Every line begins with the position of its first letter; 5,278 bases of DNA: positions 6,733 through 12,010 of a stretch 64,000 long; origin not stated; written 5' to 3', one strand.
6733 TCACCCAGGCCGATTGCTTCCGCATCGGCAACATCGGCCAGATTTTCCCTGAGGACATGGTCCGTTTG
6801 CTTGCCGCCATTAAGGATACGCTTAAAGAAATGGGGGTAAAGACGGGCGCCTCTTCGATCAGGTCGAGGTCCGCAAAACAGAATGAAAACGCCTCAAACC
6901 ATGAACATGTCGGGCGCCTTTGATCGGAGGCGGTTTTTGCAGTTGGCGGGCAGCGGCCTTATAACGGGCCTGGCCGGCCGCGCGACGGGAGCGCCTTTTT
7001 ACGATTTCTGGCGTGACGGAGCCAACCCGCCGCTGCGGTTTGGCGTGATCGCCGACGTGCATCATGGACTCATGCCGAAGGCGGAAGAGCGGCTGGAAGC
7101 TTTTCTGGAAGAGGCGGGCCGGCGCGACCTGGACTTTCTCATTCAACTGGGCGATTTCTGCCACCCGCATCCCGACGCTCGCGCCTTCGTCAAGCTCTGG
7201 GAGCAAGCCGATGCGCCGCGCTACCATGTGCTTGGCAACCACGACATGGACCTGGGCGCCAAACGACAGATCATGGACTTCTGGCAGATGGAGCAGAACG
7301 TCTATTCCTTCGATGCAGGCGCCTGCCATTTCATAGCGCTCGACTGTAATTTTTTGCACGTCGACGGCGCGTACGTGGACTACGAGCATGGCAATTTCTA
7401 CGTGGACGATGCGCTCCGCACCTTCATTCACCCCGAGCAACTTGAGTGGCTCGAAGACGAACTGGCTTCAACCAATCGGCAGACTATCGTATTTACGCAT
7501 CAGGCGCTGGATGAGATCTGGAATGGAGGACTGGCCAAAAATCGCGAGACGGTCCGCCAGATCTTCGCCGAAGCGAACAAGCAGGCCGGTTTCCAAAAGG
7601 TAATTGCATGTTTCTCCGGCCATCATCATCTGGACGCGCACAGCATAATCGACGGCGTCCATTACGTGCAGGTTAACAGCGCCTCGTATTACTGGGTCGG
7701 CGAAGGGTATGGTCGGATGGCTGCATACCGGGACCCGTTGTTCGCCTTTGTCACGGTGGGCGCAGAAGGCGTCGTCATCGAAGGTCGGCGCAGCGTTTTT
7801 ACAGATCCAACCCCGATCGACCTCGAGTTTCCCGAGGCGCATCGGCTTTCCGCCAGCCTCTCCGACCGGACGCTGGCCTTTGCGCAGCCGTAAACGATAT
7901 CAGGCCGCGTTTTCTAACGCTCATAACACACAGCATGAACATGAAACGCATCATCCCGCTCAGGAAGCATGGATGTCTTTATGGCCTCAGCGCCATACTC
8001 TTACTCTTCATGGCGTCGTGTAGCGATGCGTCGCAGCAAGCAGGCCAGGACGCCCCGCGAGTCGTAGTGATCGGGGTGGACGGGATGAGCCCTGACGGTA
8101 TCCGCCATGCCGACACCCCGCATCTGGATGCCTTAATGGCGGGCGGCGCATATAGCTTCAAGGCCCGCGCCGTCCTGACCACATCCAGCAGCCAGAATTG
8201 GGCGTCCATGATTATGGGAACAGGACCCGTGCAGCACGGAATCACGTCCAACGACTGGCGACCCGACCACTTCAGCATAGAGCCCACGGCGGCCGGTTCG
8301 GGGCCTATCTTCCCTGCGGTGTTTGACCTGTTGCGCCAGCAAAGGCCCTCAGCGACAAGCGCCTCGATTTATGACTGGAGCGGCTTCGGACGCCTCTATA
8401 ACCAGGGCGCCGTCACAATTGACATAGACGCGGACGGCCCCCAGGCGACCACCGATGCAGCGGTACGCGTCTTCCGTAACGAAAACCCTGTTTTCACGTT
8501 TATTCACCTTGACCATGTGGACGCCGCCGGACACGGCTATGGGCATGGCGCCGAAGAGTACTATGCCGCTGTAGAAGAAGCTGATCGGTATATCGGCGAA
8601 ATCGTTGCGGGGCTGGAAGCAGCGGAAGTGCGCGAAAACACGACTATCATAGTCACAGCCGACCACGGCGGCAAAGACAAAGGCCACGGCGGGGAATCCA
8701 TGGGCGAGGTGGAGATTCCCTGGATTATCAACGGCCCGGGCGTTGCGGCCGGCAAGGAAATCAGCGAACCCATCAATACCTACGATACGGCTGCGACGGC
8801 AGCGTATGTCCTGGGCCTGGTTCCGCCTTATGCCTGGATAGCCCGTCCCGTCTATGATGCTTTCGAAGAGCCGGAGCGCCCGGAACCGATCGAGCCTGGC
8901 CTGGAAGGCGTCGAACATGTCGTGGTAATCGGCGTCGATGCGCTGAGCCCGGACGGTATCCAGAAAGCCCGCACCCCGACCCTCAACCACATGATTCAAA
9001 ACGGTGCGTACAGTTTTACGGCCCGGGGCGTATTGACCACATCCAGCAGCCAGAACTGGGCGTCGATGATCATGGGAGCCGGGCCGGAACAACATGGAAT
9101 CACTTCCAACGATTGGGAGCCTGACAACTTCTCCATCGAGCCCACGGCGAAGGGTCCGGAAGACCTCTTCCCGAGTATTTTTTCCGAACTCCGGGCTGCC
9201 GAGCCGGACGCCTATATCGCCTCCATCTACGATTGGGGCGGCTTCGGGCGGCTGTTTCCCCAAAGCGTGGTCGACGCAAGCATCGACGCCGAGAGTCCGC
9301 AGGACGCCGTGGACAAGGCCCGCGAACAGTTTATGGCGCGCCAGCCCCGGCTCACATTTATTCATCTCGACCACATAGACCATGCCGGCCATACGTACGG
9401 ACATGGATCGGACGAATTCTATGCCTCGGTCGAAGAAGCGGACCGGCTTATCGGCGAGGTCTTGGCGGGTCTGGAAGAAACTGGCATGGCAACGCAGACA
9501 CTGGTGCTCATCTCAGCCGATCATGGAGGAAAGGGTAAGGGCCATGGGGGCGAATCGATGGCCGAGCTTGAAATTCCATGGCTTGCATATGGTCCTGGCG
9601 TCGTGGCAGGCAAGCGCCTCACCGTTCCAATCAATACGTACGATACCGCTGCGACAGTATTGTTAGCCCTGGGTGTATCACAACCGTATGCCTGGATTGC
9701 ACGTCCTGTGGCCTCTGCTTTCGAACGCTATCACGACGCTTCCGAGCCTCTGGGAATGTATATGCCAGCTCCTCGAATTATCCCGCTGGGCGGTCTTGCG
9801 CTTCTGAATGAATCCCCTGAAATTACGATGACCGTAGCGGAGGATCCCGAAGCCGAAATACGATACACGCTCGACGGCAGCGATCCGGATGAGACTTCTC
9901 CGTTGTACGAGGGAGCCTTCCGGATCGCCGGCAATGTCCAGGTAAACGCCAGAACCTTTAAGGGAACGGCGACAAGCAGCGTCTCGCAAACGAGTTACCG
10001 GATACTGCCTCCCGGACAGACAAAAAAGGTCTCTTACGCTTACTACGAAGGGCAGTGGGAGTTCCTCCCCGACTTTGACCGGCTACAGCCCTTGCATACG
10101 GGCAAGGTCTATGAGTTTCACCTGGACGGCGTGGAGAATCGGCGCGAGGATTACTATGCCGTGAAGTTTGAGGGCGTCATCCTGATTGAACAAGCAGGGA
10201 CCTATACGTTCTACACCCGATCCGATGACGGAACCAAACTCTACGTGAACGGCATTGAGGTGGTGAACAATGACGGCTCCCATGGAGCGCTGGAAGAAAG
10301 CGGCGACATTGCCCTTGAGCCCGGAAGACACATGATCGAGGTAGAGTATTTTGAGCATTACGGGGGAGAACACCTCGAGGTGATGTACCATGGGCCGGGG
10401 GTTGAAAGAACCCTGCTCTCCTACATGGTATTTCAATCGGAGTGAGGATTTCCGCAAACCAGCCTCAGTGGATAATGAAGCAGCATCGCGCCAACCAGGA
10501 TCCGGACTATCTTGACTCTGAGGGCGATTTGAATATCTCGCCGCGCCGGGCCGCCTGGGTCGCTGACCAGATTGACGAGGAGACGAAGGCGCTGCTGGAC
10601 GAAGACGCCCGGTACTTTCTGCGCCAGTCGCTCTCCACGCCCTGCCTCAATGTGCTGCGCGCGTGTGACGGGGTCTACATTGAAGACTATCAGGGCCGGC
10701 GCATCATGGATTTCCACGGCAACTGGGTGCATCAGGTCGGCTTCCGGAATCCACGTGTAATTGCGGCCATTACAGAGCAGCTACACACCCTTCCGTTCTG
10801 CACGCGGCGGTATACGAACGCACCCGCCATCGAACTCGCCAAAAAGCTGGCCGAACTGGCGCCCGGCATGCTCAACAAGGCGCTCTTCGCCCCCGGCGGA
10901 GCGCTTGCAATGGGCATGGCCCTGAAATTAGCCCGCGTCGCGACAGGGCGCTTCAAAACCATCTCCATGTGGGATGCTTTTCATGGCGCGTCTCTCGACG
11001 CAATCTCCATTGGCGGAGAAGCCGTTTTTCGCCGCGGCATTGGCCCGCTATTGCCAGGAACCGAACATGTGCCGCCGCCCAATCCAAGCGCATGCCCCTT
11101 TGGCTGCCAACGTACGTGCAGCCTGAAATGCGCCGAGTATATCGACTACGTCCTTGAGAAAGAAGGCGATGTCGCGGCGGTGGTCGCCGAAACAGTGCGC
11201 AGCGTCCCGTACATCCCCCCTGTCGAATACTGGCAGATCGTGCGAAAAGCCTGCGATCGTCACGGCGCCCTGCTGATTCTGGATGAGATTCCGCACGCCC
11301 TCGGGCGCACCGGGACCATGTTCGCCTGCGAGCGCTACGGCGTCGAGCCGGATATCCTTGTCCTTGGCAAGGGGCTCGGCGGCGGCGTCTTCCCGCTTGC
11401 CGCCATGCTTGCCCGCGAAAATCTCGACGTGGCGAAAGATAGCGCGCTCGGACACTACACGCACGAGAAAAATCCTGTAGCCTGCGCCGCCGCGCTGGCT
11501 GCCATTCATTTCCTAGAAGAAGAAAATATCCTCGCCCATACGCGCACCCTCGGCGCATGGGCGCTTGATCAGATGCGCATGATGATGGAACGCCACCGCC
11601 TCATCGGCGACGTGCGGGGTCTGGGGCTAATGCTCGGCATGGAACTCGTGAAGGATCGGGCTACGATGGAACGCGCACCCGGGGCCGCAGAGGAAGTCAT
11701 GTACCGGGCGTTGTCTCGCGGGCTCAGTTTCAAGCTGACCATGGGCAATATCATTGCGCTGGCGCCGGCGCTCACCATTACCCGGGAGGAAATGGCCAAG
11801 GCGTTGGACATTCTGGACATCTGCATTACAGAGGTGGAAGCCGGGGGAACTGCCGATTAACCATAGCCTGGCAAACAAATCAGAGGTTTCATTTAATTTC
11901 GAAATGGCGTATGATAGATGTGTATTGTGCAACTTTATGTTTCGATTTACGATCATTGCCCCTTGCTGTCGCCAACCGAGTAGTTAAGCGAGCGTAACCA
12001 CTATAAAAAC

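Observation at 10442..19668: Three accessory enzymes (two class-III PLP enzymes and a FAD oxidase) suggest a widened aminophosphonate substrate range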

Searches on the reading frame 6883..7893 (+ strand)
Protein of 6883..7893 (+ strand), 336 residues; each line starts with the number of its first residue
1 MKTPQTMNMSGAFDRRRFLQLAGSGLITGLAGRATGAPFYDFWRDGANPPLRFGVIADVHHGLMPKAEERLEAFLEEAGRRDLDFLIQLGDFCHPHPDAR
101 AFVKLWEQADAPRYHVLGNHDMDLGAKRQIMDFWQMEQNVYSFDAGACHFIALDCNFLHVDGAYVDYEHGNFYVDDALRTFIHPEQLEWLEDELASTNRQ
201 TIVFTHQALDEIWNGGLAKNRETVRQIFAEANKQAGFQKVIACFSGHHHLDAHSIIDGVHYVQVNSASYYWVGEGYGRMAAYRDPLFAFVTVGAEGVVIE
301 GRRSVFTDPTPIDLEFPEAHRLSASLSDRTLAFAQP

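Call 3: search_protein_families(library=pfam, proteins=[window:6883-7893:+])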
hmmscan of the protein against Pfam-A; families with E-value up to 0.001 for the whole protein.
window:6883-7893:+ (336 aa): 2 families
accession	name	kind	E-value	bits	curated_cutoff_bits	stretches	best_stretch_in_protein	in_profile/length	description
PF00149.33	Metallophos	-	2.3e-15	58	21.5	1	51-249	1-189/191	Calcineurin-like phosphoesterase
PF12850.12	Metallophos_2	-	7e-07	29.8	27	1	52-268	2-136/154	Calcineurin-like phosphoesterase superfamily domain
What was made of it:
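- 6883..7893 (+): Calcineurin-like metallophosphoesterase. Call 3: Metallophos, 58 bits.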

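Call 4: search_protein_families(library=ncbifam, proteins=[window:6883-7893:+])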
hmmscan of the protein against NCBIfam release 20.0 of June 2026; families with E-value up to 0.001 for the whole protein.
window:6883-7893:+ (336 aa): 1 family
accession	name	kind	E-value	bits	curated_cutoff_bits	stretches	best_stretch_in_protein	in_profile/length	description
TIGR03729.1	acc_ester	subfamily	0.00017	21.1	148.25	0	52-133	1-85/239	putative phosphoesterase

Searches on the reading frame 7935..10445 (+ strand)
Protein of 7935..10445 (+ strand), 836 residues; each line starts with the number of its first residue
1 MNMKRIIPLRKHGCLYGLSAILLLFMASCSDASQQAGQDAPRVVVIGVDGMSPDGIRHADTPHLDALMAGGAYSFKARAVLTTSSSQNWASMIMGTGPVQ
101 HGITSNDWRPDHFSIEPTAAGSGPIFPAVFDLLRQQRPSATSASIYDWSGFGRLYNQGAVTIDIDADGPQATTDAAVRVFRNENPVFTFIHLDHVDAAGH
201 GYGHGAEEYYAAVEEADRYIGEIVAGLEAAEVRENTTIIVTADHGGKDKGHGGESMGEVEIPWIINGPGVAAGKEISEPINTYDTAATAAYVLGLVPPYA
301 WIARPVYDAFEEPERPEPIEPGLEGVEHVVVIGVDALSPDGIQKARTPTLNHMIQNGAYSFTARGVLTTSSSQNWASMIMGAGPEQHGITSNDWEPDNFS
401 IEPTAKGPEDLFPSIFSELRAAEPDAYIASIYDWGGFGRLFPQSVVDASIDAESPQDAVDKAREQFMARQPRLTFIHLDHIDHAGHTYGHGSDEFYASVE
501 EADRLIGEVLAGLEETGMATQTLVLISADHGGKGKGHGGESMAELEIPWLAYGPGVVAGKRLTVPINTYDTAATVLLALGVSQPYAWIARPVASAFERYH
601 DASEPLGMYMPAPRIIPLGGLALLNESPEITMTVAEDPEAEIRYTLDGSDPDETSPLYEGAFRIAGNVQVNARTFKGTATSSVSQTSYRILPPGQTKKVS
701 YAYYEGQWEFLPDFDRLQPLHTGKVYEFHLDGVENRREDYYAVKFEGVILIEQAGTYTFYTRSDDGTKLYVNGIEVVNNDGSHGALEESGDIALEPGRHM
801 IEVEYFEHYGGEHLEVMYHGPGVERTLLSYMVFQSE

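Call 3: search_protein_families(library=pfam, proteins=[window:7935-10445:+])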
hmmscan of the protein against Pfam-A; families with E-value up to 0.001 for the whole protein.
window:7935-10445:+ (836 aa): 8 families
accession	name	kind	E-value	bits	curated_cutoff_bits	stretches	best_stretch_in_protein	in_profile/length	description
PF01663.27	Phosphodiest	-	1.3e-59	202.9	23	2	43-247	1-222/342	Type I phosphodiesterase / nucleotide pyrophosphatase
PF00884.28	Sulfatase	-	1.2e-20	74.4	25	2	185-294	164-300/301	Sulfatase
PF01676.23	Metalloenzyme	-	2.6e-20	73.5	24.3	2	169-275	131-230/252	Metalloenzyme superfamily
PF13287.12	Fn3_assoc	-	8.1e-14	51.9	23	1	630-688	1-59/59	Fn3 associated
PF07691.17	PA14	-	3.3e-13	50.1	24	1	737-819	42-134/147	PA14 domain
PF13290.12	CHB_HEX_C_1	-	9.6e-13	48.3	22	1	629-683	11-64/67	Chitobiase/beta-hexosaminidase C-terminal domain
PF08665.17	PglZ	-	8.9e-08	32.7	25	0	172-245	102-171/179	PglZ domain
PF02995.22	DUF229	-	0.00025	20.3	25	0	490-533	301-344/496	Protein of unknown function (DUF229)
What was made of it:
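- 7935..10445 (+): Large alkaline-phosphatase-superfamily phosphodiesterase (NPP type) with Fn3_assoc and PA14 domains, probably extracytoplasmic. Call 3: Phosphodiest 203 bits, PA14 50 bits, Fn3_assoc 52 bits.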

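Call 4: search_protein_families(library=ncbifam, proteins=[window:7935-10445:+])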
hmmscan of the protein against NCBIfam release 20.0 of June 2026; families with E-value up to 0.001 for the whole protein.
window:7935-10445:+ (836 aa): 16 families
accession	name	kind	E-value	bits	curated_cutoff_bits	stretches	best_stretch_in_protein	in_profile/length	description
NF003766.0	PRK05362.1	equivalog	4.5e-17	61.9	256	2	154-295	248-382/396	phosphopentomutase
NF010322.0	PRK13759.1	equivalog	1.9e-15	56.3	481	1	206-270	267-336/486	arylsulfatase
TIGR01696.1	deoB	equivalog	1.8e-13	50.1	341.2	2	154-279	239-357/381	phosphopentomutase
TIGR03417.1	chol_sulfatase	equivalog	7e-12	45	433.45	2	476-575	236-340/500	choline-sulfatase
NF038282.1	LapC_YejM_PbgA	exception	1.5e-11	43.4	825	1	181-281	386-488/584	LPS biosynthesis-modulating metalloenzyme YejM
TIGR02335.1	hydr_PhnA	equivalog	5.3e-11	42.2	407.55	0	329-392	15-81/408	phosphonoacetate hydrolase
NF042991.1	alk_phos_PafA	equivalog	2.5e-10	39.4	650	0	73-109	73-111/554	alkaline phosphatase PafA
TIGR00306.2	apgM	subfamily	6.7e-10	38.5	320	1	172-244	279-347/403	2,3-bisphosphoglycerate-independent phosphoglycerate mutase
NF045661.1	HdlasePehA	equivalog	1.8e-07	30.2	900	0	209-247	284-322/506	phosphoric/sulfuric ester hydrolase PehA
NF009049.0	PRK12383.1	equivalog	4e-07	29.3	254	0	177-298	279-391/408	phosphopentomutase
NF003104.0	PRK04024.1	equivalog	2.4e-06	26.6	489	0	172-254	283-359/412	2,3-bisphosphoglycerate-independent phosphoglycerate mutase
NF051873.1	AlkPhosPhoY32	equivalog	3.5e-06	25.8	1000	0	476-533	285-340/539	alkaline phosphatase PhoY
TIGR03397.1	acid_phos_Burk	subfamily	0.00014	21.1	362.75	0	210-246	362-398/483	acid phosphatase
TIGR01307.1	pgm_bpd_ind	equivalog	0.00015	20.4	330.65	0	171-248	371-442/504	2,3-bisphosphoglycerate-independent phosphoglycerate mutase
NF038075.1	fam_STM4013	hypoth_equivalog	0.00017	21.1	250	0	177-246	163-234/261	STM4013/SEN3800 family hydrolase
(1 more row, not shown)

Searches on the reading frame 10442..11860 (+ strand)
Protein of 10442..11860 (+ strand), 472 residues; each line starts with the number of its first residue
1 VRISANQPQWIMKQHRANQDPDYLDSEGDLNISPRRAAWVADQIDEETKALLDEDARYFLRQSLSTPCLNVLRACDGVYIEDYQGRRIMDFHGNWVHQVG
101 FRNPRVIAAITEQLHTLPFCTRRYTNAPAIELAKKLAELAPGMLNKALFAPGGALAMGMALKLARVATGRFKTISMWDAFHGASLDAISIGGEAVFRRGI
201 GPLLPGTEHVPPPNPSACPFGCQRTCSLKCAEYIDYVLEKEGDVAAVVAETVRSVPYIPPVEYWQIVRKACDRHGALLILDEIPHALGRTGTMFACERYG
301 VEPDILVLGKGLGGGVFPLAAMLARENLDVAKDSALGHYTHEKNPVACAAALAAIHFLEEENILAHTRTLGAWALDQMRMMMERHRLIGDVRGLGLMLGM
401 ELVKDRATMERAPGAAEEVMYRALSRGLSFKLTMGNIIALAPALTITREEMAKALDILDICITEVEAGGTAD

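Call 3: search_protein_families(library=pfam, proteins=[window:10442-11860:+])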
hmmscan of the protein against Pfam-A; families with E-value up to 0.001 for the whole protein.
window:10442-11860:+ (472 aa): 1 family
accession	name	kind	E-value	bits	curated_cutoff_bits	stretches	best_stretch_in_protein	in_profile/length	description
PF00202.27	Aminotran_3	-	2.4e-80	270.6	30.5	1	71-460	12-401/403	Aminotransferase class-III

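Call 4: search_protein_families(library=ncbifam, proteins=[window:10442-11860:+])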
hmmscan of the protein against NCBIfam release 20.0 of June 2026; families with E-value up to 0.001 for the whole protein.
window:10442-11860:+ (472 aa): 69 families (the best 25 are shown)
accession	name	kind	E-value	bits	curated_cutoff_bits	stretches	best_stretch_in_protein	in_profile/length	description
NF049939.1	HyAminethphonNHLyPbfA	equivalog_domain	7.4e-208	690.4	525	1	26-464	1-441/442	(R)-1-hydroxy-2-aminoethylphosphonate ammonia-lyase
NF004755.0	PRK06082.1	equivalog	6.8e-199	661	467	1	19-465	5-452/459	aspartate aminotransferase family protein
NF006228.0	PRK08360.1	equivalog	2.1e-96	323.3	608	1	74-470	29-432/443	aspartate aminotransferase family protein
NF004426.0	PRK05769.1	equivalog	2e-89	300.4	552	1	42-464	11-439/441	acetyl ornithine aminotransferase family protein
NF005993.0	PRK08117.1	subfamily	1.3e-86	290.9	574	1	57-466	13-431/433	aspartate aminotransferase family protein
NF045634.1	LeuMetRace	equivalog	1.1e-79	268.2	800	1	78-468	33-430/432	leucine/methionine racemase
NF008570.0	PRK11522.1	equivalog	2e-76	257.5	612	1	79-464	80-456/464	putrescine aminotransferase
NF004718.0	PRK06062.1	subfamily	5e-76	256.1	472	1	70-467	40-451/454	hypothetical protein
NF005683.0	PRK07481.1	subfamily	1.3e-75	255.2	575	1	71-466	31-451/453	hypothetical protein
NF006368.0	PRK08593.1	equivalog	1.3e-73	248.1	570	1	47-468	5-435/448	aspartate aminotransferase family protein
NF005102.0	PRK06541.1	equivalog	1.9e-73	247.6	574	1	61-466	26-457/460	aspartate aminotransferase family protein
NF005812.0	PRK07678.1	subfamily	3.6e-69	233.5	488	1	46-464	5-449/451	aminotransferase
TIGR00508.1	bioA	equivalog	5.5e-69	232.8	405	1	65-459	11-415/419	adenosylmethionine--8-amino-7-oxononanoate transaminase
NF005685.0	PRK07483.1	equivalog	8.8e-69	232.4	485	1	69-465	13-438/444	aspartate aminotransferase family protein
NF002874.0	PRK03244.1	equivalog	3.3e-66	223.7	457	1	61-465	19-395/399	acetylornithine transaminase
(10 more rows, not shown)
